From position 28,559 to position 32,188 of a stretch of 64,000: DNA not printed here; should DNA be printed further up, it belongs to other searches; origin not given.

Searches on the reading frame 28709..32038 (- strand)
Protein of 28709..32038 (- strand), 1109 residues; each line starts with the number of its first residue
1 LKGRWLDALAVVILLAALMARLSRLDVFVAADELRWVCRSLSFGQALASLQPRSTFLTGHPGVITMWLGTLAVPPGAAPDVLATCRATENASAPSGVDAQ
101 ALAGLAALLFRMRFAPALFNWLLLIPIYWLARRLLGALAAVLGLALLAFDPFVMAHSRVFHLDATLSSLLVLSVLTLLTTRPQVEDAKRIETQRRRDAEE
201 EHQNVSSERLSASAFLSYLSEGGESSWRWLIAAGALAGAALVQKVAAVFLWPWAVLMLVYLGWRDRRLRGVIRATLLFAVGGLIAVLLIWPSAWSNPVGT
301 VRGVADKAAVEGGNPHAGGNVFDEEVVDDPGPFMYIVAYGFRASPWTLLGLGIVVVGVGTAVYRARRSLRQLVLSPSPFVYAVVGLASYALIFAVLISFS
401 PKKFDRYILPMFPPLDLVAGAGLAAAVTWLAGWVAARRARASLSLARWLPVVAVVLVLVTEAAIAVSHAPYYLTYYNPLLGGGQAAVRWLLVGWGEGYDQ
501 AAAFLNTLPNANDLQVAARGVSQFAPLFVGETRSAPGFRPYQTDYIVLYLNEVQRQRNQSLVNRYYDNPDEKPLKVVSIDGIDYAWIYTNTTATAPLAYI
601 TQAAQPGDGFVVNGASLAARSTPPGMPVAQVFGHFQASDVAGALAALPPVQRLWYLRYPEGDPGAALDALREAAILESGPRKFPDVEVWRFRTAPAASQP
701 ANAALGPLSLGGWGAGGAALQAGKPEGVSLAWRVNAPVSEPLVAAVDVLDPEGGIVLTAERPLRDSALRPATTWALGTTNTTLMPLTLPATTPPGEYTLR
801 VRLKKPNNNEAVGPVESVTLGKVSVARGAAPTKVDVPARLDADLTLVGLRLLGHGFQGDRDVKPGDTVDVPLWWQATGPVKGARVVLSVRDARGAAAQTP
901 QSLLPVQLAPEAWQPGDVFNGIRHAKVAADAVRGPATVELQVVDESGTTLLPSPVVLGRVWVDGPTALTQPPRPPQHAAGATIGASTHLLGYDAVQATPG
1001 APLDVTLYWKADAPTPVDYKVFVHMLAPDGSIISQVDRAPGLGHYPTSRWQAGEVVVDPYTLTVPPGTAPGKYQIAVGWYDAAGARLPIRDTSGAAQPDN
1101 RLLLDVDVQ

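Call 50: search_protein_families(library=pfam, proteins=[window:28709-32038:-], max_evalue=0.001)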
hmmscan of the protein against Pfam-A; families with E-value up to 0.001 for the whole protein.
window:28709-32038:- (1109 aa): 2 families
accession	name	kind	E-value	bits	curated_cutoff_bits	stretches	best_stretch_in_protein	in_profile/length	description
PF13231.12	PMT_2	-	6.6e-06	26.9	26.1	1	110-179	22-91/160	Dolichyl-phosphate-mannose-protein mannosyltransferase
PF02366.24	PMT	-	8.1e-05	22.7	22.7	1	110-180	83-154/245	Dolichyl-phosphate-mannose-protein mannosyltransferase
